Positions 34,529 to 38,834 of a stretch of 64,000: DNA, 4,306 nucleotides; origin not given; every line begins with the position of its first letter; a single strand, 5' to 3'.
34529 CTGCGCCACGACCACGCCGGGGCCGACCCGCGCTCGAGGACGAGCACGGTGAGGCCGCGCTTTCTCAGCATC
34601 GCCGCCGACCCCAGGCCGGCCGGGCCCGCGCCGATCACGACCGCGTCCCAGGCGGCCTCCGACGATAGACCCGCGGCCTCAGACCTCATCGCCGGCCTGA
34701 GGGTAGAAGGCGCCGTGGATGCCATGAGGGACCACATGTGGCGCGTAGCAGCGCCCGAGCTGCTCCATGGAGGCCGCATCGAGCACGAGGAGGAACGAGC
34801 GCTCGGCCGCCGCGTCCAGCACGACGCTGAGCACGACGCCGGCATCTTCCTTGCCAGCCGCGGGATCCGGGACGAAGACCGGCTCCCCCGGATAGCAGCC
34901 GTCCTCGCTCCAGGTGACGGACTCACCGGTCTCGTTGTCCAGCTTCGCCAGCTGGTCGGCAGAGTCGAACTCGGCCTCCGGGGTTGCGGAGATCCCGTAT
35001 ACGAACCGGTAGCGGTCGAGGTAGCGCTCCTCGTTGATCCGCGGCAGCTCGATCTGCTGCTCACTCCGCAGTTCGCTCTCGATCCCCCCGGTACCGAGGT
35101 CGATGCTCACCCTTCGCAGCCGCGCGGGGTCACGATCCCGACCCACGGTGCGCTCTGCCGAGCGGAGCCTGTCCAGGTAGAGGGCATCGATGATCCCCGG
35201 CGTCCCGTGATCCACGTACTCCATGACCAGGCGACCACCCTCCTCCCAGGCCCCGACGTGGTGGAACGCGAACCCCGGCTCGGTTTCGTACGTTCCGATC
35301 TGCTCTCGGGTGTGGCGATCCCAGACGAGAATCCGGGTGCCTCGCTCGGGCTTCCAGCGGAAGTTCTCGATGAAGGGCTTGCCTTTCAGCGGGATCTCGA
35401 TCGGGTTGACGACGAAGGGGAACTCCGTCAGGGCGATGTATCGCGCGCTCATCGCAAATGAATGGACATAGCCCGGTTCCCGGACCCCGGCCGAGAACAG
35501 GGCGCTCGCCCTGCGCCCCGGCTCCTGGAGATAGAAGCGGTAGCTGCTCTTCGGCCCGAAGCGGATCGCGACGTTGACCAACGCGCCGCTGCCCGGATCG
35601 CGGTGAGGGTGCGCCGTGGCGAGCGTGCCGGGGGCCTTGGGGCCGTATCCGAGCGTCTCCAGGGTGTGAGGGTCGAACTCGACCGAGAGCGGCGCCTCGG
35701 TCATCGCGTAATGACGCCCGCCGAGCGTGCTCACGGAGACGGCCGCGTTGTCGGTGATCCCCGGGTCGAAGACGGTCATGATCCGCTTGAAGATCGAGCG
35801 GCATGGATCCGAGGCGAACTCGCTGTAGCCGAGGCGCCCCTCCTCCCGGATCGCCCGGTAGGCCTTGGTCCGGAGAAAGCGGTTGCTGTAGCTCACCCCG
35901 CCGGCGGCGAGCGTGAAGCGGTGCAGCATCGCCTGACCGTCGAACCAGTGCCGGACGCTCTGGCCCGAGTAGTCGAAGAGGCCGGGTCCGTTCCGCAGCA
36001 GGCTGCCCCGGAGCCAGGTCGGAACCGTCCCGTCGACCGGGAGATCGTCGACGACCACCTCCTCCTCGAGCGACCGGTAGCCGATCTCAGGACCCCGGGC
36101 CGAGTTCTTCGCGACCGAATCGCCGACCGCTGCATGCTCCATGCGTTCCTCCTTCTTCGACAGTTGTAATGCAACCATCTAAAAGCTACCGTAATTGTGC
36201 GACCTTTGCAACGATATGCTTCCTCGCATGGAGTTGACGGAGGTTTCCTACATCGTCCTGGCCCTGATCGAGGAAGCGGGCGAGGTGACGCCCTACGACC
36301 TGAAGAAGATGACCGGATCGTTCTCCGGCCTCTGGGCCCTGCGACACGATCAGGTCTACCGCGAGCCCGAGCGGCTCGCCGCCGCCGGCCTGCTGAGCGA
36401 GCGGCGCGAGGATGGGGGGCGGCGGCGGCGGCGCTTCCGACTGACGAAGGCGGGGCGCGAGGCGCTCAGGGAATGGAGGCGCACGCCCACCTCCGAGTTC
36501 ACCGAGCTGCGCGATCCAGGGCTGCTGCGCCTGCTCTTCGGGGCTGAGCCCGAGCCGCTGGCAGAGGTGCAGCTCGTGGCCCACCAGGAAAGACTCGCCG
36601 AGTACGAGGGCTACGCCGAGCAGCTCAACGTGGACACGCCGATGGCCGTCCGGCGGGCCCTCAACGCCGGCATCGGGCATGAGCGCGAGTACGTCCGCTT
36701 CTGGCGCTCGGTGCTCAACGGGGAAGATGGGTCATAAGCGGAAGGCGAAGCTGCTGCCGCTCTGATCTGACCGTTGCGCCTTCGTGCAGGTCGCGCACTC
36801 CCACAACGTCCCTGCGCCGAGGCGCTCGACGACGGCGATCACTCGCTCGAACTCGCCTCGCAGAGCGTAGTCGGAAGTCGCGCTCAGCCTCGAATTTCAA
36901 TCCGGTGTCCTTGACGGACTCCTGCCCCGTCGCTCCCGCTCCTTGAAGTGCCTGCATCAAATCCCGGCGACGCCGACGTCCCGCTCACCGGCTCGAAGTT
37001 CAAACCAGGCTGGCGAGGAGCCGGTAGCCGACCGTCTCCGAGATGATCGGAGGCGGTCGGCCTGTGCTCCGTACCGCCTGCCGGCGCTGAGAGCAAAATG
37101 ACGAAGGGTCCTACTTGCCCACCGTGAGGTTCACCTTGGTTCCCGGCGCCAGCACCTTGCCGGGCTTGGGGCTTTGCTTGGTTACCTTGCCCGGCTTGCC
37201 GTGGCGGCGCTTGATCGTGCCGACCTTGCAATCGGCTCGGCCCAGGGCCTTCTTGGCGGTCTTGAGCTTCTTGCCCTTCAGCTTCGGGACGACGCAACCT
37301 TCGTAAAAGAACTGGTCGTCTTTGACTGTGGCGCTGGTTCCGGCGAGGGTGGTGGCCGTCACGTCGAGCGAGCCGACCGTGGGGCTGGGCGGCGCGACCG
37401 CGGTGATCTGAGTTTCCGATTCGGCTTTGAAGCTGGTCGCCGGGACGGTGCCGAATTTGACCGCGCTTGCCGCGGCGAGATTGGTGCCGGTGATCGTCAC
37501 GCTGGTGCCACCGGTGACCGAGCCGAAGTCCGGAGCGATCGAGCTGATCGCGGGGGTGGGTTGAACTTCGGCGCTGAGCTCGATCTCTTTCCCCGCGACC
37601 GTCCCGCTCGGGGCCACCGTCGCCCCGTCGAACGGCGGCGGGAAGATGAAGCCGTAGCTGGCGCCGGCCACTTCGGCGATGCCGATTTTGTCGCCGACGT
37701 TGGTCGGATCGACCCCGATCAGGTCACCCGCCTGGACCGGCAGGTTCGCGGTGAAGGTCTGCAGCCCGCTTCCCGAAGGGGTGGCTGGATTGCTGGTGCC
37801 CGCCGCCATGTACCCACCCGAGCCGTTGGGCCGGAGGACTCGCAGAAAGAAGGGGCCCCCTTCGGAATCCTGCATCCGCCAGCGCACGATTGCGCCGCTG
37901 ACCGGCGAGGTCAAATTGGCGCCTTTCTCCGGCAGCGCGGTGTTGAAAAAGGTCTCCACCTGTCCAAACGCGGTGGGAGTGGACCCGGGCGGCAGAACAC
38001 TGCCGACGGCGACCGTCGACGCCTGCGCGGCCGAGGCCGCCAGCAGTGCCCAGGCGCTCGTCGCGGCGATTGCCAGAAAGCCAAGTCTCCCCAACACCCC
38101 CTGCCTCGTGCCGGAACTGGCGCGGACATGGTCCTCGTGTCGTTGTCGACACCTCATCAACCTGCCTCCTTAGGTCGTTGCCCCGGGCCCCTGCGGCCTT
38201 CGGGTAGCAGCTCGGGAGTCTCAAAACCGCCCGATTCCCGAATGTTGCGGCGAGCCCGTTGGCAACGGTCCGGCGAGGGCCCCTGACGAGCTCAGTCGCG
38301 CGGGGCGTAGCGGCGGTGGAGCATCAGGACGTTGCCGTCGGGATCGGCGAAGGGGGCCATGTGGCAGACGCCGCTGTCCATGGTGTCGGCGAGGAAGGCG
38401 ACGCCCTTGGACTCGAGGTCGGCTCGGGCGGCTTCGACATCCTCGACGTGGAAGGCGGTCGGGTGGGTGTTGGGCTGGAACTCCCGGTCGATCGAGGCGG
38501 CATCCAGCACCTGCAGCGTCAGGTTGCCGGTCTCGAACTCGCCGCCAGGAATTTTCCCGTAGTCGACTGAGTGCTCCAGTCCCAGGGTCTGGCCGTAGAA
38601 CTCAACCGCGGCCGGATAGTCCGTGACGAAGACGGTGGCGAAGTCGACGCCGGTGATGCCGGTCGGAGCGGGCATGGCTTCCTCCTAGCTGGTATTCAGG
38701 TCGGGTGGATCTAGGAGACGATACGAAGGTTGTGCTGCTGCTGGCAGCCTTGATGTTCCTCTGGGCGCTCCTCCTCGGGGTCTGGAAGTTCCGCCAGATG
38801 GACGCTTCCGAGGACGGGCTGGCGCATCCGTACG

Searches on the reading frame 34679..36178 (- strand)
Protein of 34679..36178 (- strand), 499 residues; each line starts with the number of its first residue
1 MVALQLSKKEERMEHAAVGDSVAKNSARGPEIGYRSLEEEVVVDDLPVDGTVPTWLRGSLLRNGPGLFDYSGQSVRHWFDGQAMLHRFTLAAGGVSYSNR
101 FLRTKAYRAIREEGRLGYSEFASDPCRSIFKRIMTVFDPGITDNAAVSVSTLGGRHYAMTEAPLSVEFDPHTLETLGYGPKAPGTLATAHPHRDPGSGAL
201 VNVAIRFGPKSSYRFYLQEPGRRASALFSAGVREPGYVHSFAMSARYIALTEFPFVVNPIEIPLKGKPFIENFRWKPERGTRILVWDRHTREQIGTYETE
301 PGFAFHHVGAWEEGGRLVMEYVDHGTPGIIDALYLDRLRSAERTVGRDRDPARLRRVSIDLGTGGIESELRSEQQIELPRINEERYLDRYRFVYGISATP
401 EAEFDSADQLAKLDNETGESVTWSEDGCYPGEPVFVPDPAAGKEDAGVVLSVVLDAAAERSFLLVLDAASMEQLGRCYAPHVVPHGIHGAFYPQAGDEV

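Call 67: search_protein_families(library=pfam, proteins=[window:34679-36178:-], max_evalue=0.001)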
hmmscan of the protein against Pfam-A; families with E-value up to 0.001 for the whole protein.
window:34679-36178:- (499 aa): 1 family
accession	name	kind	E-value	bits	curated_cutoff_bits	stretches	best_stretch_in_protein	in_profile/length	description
PF03055.21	RPE65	-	2.9e-120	403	27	1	35-493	2-469/469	Retinal pigment epithelial membrane protein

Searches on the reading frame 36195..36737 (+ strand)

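Call 67: search_protein_families(library=pfam, proteins=[window:36195-36737:+], max_evalue=0.001)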
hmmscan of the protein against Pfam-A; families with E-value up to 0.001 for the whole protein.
window:36195-36737:+ (180 aa): 1 family
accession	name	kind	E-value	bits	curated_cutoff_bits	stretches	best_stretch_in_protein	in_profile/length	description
PF03551.20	PadR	-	8e-10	39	27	1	21-93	1-75/75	Transcriptional regulator PadR-like family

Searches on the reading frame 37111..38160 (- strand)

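Call 67: search_protein_families(library=pfam, proteins=[window:37111-38160:-], max_evalue=0.001)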
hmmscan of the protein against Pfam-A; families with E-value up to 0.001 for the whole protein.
window:37111-38160:- (349 aa): 2 families
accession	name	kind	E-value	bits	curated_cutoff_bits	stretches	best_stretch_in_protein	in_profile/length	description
PF03793.24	PASTA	-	1.4e-12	47.8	23.2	1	291-349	3-64/64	PASTA domain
PF01833.30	TIG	-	6.1e-11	42.6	20.9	1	203-271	1-70/84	IPT/TIG domain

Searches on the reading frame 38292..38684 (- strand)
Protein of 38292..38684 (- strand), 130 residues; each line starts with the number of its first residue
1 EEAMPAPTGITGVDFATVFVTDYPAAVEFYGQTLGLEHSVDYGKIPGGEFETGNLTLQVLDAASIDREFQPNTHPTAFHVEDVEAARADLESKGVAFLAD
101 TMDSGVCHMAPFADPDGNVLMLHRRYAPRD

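Call 67: search_protein_families(library=pfam, proteins=[window:38292-38684:-], max_evalue=0.001)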
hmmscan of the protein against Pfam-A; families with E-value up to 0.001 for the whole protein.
window:38292-38684:- (130 aa): 3 families
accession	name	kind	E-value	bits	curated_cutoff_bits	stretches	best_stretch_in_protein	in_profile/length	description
PF00903.31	Glyoxalase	-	8.9e-13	49.1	20.6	1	13-121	2-120/121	Glyoxalase/Bleomycin resistance protein/Dioxygenase superfamily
PF13669.12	Glyoxalase_4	-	4e-05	24.3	27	0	20-100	7-96/109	Glyoxalase/Bleomycin resistance protein/Dioxygenase superfamily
PF18029.7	Glyoxalase_6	-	0.00028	21.9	23.6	1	20-120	6-103/106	Glyoxalase-like domain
